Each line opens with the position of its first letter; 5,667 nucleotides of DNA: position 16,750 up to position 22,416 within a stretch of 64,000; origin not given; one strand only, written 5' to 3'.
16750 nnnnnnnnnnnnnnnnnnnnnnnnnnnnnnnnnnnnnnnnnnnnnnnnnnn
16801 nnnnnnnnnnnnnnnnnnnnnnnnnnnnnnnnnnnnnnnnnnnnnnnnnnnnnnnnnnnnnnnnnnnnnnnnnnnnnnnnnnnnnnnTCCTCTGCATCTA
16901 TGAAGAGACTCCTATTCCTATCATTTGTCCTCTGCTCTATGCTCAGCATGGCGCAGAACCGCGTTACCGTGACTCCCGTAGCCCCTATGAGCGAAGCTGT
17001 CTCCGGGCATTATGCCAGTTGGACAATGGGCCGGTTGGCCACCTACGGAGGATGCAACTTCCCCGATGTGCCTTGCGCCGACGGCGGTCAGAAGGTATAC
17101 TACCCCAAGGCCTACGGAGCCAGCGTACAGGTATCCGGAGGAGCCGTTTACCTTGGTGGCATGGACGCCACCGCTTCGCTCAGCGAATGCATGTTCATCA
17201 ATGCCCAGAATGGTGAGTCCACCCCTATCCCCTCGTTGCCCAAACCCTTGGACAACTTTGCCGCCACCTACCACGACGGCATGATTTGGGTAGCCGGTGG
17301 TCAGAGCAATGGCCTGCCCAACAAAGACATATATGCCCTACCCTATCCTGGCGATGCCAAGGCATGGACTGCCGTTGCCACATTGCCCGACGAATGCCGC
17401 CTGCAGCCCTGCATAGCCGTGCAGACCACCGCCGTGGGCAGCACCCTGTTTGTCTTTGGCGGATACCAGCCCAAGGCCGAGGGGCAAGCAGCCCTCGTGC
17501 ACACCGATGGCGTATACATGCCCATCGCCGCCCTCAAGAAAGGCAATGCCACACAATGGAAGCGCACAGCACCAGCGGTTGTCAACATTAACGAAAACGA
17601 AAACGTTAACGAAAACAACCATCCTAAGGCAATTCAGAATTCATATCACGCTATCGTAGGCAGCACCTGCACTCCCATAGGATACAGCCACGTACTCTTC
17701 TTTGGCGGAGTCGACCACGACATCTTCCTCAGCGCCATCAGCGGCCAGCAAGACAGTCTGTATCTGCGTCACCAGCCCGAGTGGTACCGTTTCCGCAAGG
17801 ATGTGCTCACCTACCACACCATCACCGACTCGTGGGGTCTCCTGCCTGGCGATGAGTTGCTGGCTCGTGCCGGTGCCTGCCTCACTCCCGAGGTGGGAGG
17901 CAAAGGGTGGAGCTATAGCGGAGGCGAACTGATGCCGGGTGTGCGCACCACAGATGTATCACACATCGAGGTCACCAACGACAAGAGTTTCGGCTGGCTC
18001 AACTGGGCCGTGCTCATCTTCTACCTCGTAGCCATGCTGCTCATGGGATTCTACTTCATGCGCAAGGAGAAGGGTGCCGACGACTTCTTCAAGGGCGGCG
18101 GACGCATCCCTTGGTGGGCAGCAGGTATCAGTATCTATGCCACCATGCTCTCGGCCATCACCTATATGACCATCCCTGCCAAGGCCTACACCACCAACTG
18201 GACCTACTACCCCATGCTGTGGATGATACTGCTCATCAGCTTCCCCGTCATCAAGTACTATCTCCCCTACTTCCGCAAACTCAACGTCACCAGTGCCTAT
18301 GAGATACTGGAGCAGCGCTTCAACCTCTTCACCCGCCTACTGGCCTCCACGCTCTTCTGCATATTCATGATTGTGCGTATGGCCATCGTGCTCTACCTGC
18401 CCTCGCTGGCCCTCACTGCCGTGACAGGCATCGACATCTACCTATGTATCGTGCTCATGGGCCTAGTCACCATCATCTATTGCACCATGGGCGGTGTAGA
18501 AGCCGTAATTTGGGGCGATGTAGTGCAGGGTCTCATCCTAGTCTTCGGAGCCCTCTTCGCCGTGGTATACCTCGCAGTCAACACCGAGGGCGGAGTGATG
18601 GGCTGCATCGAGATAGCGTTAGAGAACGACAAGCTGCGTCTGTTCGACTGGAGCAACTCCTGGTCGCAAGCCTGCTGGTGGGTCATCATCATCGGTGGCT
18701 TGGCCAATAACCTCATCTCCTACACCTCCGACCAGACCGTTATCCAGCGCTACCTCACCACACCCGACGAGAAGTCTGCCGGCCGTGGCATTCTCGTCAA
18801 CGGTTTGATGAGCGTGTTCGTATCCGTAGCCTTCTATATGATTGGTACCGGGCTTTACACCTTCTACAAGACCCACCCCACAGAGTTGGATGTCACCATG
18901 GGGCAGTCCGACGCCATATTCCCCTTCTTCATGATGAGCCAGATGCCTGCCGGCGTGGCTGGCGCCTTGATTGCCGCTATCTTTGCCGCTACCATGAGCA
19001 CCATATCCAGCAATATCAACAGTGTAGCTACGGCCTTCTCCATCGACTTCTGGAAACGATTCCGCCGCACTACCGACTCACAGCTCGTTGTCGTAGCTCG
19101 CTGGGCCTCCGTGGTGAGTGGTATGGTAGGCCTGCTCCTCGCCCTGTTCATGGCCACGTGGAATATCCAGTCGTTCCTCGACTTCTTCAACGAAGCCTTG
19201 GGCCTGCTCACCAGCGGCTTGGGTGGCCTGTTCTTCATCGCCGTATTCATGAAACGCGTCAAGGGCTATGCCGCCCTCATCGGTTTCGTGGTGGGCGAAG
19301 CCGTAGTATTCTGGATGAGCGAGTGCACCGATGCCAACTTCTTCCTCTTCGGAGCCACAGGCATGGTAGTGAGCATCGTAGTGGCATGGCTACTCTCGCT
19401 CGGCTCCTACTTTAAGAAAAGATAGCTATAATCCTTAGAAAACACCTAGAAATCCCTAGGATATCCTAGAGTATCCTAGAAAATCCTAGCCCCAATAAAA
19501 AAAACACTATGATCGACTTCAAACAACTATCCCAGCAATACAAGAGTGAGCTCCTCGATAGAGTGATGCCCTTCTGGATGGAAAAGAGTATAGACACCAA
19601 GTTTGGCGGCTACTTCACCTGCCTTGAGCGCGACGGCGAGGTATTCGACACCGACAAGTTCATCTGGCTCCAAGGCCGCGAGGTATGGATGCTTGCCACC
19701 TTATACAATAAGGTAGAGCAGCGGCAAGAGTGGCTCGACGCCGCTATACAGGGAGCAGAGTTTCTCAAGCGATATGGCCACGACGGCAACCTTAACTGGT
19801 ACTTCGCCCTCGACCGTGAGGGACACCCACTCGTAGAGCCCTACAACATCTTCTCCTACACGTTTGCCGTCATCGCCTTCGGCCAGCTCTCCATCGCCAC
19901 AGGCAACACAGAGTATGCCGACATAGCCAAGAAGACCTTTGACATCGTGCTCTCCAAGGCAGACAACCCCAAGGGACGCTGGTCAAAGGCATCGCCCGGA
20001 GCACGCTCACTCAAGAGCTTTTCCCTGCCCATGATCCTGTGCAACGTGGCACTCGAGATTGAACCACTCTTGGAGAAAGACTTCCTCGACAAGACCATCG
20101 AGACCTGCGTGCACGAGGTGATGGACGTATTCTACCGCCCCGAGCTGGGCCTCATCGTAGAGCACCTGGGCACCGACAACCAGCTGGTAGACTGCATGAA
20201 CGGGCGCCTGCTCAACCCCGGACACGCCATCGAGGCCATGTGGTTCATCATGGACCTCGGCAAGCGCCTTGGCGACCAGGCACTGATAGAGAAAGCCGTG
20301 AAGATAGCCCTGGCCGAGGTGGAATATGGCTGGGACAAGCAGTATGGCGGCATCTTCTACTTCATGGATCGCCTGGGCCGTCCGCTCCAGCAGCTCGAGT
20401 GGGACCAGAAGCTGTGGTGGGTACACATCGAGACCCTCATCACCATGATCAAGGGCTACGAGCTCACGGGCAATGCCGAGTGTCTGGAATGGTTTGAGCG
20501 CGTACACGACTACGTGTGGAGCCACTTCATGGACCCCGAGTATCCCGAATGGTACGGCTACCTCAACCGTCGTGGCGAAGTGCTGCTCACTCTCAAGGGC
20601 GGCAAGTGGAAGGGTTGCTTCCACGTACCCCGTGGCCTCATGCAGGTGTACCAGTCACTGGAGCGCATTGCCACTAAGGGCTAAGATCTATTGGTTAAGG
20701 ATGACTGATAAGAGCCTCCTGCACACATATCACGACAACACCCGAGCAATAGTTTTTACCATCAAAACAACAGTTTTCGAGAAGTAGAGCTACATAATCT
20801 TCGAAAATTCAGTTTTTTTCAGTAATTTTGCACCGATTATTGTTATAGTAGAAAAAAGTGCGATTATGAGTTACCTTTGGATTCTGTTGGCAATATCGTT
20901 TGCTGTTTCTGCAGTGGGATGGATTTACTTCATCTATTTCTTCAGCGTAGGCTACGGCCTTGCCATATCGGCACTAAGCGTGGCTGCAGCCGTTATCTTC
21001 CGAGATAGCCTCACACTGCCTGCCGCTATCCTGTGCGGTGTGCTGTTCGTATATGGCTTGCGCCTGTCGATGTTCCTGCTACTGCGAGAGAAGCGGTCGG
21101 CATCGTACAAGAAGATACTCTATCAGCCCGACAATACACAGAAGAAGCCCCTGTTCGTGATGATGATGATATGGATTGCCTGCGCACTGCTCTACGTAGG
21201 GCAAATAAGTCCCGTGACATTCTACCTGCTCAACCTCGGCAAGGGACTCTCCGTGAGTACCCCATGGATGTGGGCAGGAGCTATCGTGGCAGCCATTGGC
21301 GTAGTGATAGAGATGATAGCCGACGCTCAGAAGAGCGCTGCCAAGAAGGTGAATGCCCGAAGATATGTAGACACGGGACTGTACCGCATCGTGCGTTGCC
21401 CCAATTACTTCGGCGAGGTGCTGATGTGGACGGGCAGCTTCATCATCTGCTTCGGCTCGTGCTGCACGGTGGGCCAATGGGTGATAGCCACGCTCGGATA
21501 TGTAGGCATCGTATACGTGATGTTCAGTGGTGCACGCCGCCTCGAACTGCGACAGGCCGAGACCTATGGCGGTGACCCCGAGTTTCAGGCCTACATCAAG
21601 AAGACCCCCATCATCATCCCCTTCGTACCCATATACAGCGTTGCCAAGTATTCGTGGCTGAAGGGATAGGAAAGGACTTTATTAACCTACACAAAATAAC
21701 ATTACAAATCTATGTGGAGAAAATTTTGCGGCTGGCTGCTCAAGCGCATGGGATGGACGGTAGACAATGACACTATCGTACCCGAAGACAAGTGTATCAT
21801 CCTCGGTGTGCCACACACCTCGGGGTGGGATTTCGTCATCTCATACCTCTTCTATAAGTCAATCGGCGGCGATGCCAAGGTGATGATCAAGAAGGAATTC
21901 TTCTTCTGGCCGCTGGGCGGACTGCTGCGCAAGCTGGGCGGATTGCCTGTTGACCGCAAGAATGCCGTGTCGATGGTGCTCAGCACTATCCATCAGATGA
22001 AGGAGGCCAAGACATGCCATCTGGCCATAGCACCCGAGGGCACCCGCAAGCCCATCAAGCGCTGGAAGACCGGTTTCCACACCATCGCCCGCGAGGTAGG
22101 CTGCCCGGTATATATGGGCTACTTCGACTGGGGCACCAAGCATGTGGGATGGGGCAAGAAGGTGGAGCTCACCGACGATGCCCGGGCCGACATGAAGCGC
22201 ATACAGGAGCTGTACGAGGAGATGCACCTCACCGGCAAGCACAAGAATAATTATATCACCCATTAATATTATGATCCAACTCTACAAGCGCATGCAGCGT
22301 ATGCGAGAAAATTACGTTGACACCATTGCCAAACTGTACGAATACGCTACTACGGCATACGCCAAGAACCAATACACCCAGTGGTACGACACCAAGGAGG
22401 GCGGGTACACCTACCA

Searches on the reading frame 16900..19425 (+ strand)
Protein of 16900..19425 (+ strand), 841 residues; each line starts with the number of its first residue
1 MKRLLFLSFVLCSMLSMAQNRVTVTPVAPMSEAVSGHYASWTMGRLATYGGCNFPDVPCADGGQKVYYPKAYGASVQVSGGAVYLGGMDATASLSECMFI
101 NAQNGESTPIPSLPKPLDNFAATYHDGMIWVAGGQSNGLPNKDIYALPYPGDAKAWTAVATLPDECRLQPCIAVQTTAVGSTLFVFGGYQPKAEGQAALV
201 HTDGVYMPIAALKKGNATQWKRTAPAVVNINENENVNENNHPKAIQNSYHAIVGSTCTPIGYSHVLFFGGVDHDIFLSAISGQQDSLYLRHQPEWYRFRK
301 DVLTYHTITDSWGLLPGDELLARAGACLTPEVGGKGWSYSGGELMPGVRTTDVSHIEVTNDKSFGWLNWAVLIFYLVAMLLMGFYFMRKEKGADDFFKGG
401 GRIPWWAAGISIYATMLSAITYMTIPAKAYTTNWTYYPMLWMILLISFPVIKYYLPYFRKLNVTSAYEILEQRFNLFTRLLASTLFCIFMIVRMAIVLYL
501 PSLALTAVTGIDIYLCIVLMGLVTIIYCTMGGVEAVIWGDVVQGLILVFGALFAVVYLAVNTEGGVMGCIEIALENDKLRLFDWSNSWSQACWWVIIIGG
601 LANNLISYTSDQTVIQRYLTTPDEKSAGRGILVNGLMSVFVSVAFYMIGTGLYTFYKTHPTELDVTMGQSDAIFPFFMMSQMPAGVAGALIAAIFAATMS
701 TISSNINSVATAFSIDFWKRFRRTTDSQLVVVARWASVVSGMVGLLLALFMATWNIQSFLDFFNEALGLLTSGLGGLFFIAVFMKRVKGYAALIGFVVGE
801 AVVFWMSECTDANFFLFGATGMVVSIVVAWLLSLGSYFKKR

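Call 71: search_protein_families(library=pfam, proteins=[window:16900-19425:+], max_evalue=0.00001)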
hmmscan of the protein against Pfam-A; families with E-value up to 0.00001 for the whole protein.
window:16900-19425:+ (841 aa): 5 families
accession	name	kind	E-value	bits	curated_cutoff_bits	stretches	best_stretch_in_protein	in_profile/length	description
PF00474.23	SSF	-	9.8e-42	143.7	22.8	1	396-799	1-406/406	Sodium:solute symporter family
PF24996.1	NANM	-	6.2e-15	55.3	45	1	232-368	87-231/350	N-acetylneuraminate epimerase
PF13964.12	Kelch_6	-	2.5e-08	34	25.3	0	71-116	3-49/50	Kelch motif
PF13418.12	Kelch_4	-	2.6e-07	30.9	21.6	0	71-114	3-48/49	Galactose oxidase, central domain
PF24681.1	Kelch_KLHDC2_KLHL20_DRC7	-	4.7e-07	29.8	50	1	72-191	52-175/221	KLHDC2/KLHL20/DRC7 Kelch-repeats domain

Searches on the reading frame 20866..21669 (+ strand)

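Call 72: search_protein_families(library=pfam, proteins=[window:20866-21669:+], max_evalue=0.00001)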
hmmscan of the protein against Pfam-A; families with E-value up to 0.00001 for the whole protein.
window:20866-21669:+ (267 aa): 2 families
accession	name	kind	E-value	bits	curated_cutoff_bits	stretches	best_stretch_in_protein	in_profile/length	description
PF06966.17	DUF1295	-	1.8e-29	103.4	20.4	1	34-247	22-235/235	Protein of unknown function (DUF1295)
PF02544.21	Steroid_dh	-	6.9e-06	26.6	22.6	0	135-254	42-149/150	3-oxo-5-alpha-steroid 4-dehydrogenase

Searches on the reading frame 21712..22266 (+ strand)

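Call 72: search_protein_families(library=pfam, proteins=[window:21712-22266:+], max_evalue=0.00001)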
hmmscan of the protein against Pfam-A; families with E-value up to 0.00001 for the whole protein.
window:21712-22266:+ (184 aa): 1 family
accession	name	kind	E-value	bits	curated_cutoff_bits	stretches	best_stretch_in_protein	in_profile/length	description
PF01553.26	Acyltransferase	-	9.5e-14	51.8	23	1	16-134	3-127/132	Acyltransferase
